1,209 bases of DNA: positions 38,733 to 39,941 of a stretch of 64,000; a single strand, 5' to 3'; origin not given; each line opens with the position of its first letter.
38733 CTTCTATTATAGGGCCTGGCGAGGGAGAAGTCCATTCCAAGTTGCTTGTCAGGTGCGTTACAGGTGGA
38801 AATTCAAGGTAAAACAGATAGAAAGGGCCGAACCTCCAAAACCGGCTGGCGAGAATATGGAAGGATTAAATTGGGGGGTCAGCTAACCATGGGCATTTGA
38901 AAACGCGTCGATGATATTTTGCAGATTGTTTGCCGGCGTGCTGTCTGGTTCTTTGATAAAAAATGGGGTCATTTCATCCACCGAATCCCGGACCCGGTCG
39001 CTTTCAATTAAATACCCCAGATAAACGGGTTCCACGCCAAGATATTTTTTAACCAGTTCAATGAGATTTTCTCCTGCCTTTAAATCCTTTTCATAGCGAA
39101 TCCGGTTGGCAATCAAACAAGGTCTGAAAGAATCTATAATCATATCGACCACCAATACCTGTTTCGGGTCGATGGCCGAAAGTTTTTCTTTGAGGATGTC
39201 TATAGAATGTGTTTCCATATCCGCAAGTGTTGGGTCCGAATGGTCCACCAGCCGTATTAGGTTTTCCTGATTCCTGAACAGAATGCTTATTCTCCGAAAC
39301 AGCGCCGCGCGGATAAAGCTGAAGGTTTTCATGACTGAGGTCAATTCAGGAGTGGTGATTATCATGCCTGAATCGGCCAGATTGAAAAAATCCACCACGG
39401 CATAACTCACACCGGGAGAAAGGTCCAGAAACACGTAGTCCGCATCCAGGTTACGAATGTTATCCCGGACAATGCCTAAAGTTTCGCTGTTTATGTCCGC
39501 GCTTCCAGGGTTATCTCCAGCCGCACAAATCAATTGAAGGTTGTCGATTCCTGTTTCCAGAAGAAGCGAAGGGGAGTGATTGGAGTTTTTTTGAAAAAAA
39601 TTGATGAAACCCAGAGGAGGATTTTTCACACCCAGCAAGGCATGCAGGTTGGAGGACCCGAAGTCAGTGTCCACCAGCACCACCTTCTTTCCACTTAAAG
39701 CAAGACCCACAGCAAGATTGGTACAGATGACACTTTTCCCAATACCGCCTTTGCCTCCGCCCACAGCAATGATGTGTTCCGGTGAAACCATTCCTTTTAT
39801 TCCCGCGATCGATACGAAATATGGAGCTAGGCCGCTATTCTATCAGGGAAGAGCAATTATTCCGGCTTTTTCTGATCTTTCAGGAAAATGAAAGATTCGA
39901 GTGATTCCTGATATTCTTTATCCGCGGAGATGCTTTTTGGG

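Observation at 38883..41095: ParA/MinD-like ATPase paired with a membrane-anchored, ~340-aa acidic disordered protein at the head of the glycan operon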

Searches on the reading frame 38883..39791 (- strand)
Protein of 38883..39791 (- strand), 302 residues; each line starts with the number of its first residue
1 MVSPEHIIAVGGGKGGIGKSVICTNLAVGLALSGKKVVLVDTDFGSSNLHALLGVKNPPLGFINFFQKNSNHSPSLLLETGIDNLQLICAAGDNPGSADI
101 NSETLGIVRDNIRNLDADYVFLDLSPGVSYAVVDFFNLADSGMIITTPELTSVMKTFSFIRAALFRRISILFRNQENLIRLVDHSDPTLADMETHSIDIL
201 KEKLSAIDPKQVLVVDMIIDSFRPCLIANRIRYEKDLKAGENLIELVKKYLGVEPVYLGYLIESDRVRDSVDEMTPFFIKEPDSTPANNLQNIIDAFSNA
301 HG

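Call 4: search_protein_families(library=pfam, proteins=[window:38883-39791:-], max_evalue=0.01)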
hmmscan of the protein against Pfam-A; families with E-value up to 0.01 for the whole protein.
window:38883-39791:- (302 aa): 8 families
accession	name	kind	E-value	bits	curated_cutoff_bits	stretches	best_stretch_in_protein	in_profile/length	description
PF10609.15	ParA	-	3.1e-15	56.7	27.1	1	5-156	3-156/246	NUBPL iron-transfer P-loop NTPase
PF01656.29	CbiA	-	7.7e-13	48.9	25.4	1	8-273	1-121/125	CobQ/CobB/MinD/ParA nucleotide binding domain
PF13614.12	AAA_31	-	3.9e-10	40.4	27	1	6-153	2-154/177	AAA domain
PF00142.24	Fer4_NifH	-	1.4e-06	28.5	25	1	13-96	7-92/271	4Fe-4S iron sulfur cluster binding proteins, NifH/frxC family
PF09140.17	MipZ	-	5.4e-05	23.1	20.7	1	6-50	1-45/262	ATPase MipZ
PF02374.21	ArsA_ATPase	-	9.5e-05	22.2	24.3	1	12-43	7-38/305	Anion-transporting ATPase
PF16575.11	CLP1_P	-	0.00088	19.6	26.6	1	13-49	1-37/188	mRNA cleavage and polyadenylation factor CLP1 P-loop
PF06564.18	CBP_BcsQ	-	0.0039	17.2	21.3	1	7-50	3-44/234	Cellulose biosynthesis protein BcsQ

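Call 5: search_protein_families(library=ncbifam, proteins=[window:38883-39791:-], max_evalue=0.001)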
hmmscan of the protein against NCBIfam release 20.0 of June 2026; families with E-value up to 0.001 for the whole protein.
window:38883-39791:- (302 aa): 25 families
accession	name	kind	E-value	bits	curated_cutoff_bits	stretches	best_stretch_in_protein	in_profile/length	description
TIGR01968.1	minD_bact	equivalog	5e-25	88.3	212.9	1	6-155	2-150/261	septum site-determining protein MinD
TIGR01969.1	minD_arch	subfamily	1.9e-17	63.3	201.75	1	7-158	2-150/251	cell division ATPase MinD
NF008079.0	PRK10818.1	equivalog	1.1e-16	61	508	1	6-155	3-152/270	septum site-determining protein MinD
NF041136.1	MrpORP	equivalog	3.3e-13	49.7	450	1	6-58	6-58/365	iron-sulfur cluster carrier protein MrpORP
TIGR01007.1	eps_fam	subfamily_domain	1.7e-12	47.3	108.05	1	7-126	19-137/204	polysaccharide biosynthesis tyrosine autokinase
TIGR03018.1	pepcterm_TyrKin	hypoth_equivalog_domain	6.1e-12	45.3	230.65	1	6-105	36-136/207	XrtA-associated tyrosine autokinase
NF047398.1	AAA_KGGVGR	domain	2.1e-10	41.3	90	1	6-73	3-72/190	KGGVGR-motif variant AAA ATPase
NF041546.1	ParA_partition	equivalog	5e-09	36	180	1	7-48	1-42/203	ParA family partition ATPase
NF008669.0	PRK11670.1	equivalog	5.3e-09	35.4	348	1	6-57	108-159/369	iron-sulfur cluster carrier protein ApbC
TIGR03371.1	cellulose_yhjQ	equivalog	8.6e-08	32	157.85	1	6-154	2-152/246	cellulose biosynthesis protein BcsQ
NF008568.0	PRK11519.1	equivalog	9.7e-08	30.6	1068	1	5-92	526-611/720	tyrosine-protein kinase Wzc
NF040564.1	SCO2523_fam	equivalog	1.7e-07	30.8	200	1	13-56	8-51/305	SCO2523 family variant P-loop protein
NF033200.1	F430_CfbC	exception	1.8e-07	30.8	402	1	13-96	7-89/260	Ni-sirohydrochlorin a,c-diamide reductive cyclase ATP-dependent reductase subunit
TIGR01281.1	DPOR_bchL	equivalog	8e-07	28.7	345.15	1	8-150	3-150/268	ferredoxin:protochlorophyllide reductase (ATP-dependent) iron-sulfur ATP-binding protein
TIGR01287.1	nifH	equivalog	1.9e-06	27.4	394.35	1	13-97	7-92/275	nitrogenase iron protein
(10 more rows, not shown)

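Call 7: find_homologous_proteins(query=window:38883-39791:-, max_evalue=0.00001)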
Query window:38883-39791:- (302 aa): 734 proteins with E <= 0.00001 among 5837 candidates; the best 120 are listed.
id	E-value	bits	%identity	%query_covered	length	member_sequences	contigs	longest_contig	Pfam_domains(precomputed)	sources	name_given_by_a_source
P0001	4.7e-194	662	100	100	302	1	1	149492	PF00142.25,PF10609.16,PF01656.30,PF13614.13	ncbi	-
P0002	2.7e-168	577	85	100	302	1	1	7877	PF00142.25,PF10609.16,PF01656.30,PF13614.13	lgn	-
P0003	7.4e-156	536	79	100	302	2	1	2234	PF00142.25,PF10609.16,PF01656.30,PF13614.13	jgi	-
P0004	4.5e-152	524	79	99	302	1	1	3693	PF00142.25,PF10609.16,PF01656.30,PF13614.13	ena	-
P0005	5.1e-152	524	78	100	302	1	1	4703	PF00142.25,PF10609.16,PF01656.30,PF13614.13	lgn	-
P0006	1.1e-150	519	77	99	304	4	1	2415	PF00142.25,PF10609.16,PF01656.30,PF13614.13,PF02374.22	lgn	-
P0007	6.4e-149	513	79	97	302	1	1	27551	PF00142.25,PF10609.16,PF01656.30,PF13614.13,PF02374.22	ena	-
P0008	1.4e-147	509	78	98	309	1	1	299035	PF00142.25,PF10609.16,PF01656.30,PF13614.13,PF02374.22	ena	-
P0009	2.5e-144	498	74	99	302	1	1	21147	PF00142.25,PF10609.16,PF01656.30,PF13614.13,PF02374.22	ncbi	-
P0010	2.9e-142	492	74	92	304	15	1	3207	PF00142.25,PF10609.16,PF01656.30,PF13614.13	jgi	-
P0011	1.6e-141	489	73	99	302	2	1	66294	PF00142.25,PF10609.16,PF01656.30,PF13614.13,PF02374.22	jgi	-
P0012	1.5e-140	486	74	99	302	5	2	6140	PF00142.25,PF10609.16,PF01656.30,PF13614.13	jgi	-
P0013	4.6e-140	484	73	99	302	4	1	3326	PF00142.25,PF10609.16,PF01656.30,PF13614.13,PF02374.22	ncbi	-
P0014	8.2e-138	477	73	92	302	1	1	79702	PF00142.25,PF10609.16,PF01656.30,PF13614.13,PF02374.22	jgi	jgi:flagellar biosynthesis protein FlhG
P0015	9.3e-137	474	72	99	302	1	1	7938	PF00142.25,PF10609.16,PF01656.30,PF13614.13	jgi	jgi:flagellar biosynthesis protein FlhG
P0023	1.4e-123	430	64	99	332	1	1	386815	PF10609.16,PF01656.30,PF13614.13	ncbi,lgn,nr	ncbi:MAG: ATP-binding protein [Nitrospinaceae bacterium]|nr:MAG: ATP-binding protein [Nitrospinaceae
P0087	3.1e-106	373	58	99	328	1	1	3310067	PF10609.16,PF01656.30,PF13614.13,PF02374.22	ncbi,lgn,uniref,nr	ncbi:MAG: MinD/ParA family protein [Candidatus Nitrohelix vancouverensis]|uniref:MinD/ParA family pr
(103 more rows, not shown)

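Call 8: find_encoding_contigs(protein=P0087, flank=8000, max_places=2)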
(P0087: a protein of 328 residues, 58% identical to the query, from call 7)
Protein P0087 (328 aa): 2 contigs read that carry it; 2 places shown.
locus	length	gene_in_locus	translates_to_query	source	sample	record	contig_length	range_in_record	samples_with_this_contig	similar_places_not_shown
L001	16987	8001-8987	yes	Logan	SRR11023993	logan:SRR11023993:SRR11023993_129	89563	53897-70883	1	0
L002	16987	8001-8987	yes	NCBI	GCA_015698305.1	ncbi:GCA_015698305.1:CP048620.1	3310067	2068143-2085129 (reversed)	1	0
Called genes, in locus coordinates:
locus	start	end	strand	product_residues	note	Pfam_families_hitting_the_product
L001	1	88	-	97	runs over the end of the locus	-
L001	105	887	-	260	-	PF01790:LGT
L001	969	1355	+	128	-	-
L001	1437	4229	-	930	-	PF00133:tRNA-synt_1, PF09334:tRNA-synt_1g, PF01406:tRNA-synt_1e (weak), PF01921:tRNA-synt_1f (weak), PF09334:tRNA-synt_1g (weak), PF08264:Anticodon_1, PF06827:zf-FPG_IleRS (weak)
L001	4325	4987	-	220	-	PF02163:Peptidase_M50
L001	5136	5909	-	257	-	PF00535:Glycos_transf_2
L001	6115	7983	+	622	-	-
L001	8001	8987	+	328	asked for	PF01656:CbiA, PF02374:ArsA_ATPase (faint), PF10609:ParA, PF13614:AAA_31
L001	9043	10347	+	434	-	PF01743:PolyA_pol, PF12627:PolyA_pol_RNAbd, PF13735:tRNA_NucTran2_2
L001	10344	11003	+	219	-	PF02230:Abhydrolase_2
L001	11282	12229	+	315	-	PF01497:Peripla_BP_2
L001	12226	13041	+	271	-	PF00005:ABC_tran, PF02463:SMC_N (faint), PF13304:AAA_21 (weak)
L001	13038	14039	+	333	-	PF01032:FecCD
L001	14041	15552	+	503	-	PF01656:CbiA, PF13500:AAA_26, PF07685:GATase_3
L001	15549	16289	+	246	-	PF02654:CobS, PF13886:TM7S3_TM198 (weak)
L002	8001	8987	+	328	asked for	PF01656:CbiA, PF02374:ArsA_ATPase (faint), PF10609:ParA, PF13614:AAA_31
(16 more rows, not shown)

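Call 9: find_encoding_contigs(protein=P0023, flank=8000, max_places=2)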
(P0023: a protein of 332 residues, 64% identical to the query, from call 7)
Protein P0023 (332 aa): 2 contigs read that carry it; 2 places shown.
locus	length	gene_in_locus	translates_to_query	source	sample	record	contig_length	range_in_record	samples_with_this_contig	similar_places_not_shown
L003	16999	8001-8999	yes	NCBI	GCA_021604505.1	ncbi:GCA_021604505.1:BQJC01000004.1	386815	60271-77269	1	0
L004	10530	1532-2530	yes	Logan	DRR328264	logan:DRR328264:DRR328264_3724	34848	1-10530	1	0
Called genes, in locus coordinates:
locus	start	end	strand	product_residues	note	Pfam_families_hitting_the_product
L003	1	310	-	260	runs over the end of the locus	PF01790:LGT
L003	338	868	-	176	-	PF01252:Peptidase_A8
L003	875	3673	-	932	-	PF00133:tRNA-synt_1, PF09334:tRNA-synt_1g, PF01406:tRNA-synt_1e (weak), PF09334:tRNA-synt_1g (weak), PF01921:tRNA-synt_1f (weak), PF08264:Anticodon_1, PF06827:zf-FPG_IleRS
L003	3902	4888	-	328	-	PF00579:tRNA-synt_1b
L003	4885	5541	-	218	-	PF02163:Peptidase_M50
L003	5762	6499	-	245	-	PF00535:Glycos_transf_2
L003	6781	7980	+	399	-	-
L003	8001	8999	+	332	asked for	PF10609:ParA, PF01656:CbiA, PF13614:AAA_31 (weak)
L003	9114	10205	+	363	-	PF00534:Glycos_transf_1, PF13692:Glyco_trans_1_4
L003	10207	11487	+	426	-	PF03023:MurJ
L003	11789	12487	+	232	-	PF13489:Methyltransf_23, PF13649:Methyltransf_25, PF13847:Methyltransf_31, PF08241:Methyltransf_11, PF08242:Methyltransf_12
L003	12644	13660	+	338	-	PF00534:Glycos_transf_1, PF13692:Glyco_trans_1_4, PF13524:Glyco_trans_1_2 (faint)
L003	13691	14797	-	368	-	PF13439:Glyco_transf_4, PF13579:Glyco_trans_4_4, PF20706:GT4-conflict (weak), PF00534:Glycos_transf_1, PF13692:Glyco_trans_1_4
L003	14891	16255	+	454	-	PF01743:PolyA_pol, PF12627:PolyA_pol_RNAbd, PF13735:tRNA_NucTran2_2 (weak)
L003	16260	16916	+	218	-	PF02230:Abhydrolase_2, PF03959:FSH1 (faint)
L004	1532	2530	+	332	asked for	PF10609:ParA, PF01656:CbiA, PF13614:AAA_31 (weak)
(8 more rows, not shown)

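Call 10: find_encoding_contigs(protein=P0008, flank=8000, max_places=2)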
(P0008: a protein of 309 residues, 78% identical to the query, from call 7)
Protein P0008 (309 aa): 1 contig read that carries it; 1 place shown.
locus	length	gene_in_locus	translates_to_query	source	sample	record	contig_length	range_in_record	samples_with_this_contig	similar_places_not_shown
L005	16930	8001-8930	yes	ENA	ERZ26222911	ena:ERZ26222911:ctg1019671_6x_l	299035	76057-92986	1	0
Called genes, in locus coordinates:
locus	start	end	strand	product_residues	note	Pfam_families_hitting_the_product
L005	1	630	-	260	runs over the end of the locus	PF01790:LGT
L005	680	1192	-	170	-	PF01252:Peptidase_A8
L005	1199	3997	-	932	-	PF00133:tRNA-synt_1, PF09334:tRNA-synt_1g, PF01406:tRNA-synt_1e (weak), PF01921:tRNA-synt_1f (weak), PF08264:Anticodon_1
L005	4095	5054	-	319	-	PF00579:tRNA-synt_1b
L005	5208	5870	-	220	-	PF02163:Peptidase_M50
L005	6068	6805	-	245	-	PF00535:Glycos_transf_2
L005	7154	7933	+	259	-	-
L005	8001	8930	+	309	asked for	PF00142:Fer4_NifH (weak), PF01656:CbiA, PF02374:ArsA_ATPase (faint), PF10609:ParA, PF13614:AAA_31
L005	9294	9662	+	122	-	-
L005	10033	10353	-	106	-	PF00216:Bac_DNA_binding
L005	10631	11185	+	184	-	PF01327:Pep_deformylase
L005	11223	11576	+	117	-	-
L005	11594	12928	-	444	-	PF05977:MFS_3, PF07690:MFS_1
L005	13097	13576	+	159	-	-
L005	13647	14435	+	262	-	PF04116:FA_hydroxylase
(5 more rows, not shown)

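Call 11: search_solved_structures(query=window:38883-39791:-, max_evalue=0.001, show_alignments=2)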
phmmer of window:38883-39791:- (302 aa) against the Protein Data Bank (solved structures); distinct sequences matched with E-value up to 0.001: 30.
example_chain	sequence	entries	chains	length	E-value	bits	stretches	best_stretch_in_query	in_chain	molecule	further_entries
3q9l_A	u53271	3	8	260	4.1e-16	62.8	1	6-158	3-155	Septum site-determining protein minD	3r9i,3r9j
6riq_C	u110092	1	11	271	5.5e-14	55.8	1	7-157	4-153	Site-determining protein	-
4v03_A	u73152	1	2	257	1.1e-13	54.8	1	6-217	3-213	SITE-DETERMINING PROTEIN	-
4rz2_A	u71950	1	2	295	1.2e-13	54.8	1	6-160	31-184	Site-determining protein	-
5j1j_A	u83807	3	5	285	1.2e-13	54.8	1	3-162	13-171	Site-determining protein | Transcriptional antiactivator FleN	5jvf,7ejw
4v02_A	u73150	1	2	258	1.4e-12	51.2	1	6-217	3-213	SITE-DETERMINING PROTEIN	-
8pb9_A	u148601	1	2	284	1.5e-12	51.1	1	3-162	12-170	Antiactivator FleN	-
4rz3_A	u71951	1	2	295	1.5e-12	51.1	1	6-160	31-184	Site-determining protein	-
8p53_A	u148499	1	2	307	2.1e-12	50.7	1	3-162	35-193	Antiactivator FleN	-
1g3q_A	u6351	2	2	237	1.7e-11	47.7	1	7-157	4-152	CELL DIVISION INHIBITOR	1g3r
1hyq_A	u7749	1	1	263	2.5e-10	43.8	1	8-154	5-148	CELL DIVISION INHIBITOR (MIND-1)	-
1ion_A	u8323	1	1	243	2.3e-09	40.7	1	6-158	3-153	PROBABLE CELL DIVISION INHIBITOR MIND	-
3vx3_A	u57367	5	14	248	1.3e-08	38.2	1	5-153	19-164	ATPase involved in chromosome partitioning, ParA/MinD family, Mrp homolog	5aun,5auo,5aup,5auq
8zkc_A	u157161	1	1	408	6.2e-08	36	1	5-152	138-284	Iron-sulfur cluster carrier protein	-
2ph1_A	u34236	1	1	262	7.2e-08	35.7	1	8-155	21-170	Nucleotide-binding protein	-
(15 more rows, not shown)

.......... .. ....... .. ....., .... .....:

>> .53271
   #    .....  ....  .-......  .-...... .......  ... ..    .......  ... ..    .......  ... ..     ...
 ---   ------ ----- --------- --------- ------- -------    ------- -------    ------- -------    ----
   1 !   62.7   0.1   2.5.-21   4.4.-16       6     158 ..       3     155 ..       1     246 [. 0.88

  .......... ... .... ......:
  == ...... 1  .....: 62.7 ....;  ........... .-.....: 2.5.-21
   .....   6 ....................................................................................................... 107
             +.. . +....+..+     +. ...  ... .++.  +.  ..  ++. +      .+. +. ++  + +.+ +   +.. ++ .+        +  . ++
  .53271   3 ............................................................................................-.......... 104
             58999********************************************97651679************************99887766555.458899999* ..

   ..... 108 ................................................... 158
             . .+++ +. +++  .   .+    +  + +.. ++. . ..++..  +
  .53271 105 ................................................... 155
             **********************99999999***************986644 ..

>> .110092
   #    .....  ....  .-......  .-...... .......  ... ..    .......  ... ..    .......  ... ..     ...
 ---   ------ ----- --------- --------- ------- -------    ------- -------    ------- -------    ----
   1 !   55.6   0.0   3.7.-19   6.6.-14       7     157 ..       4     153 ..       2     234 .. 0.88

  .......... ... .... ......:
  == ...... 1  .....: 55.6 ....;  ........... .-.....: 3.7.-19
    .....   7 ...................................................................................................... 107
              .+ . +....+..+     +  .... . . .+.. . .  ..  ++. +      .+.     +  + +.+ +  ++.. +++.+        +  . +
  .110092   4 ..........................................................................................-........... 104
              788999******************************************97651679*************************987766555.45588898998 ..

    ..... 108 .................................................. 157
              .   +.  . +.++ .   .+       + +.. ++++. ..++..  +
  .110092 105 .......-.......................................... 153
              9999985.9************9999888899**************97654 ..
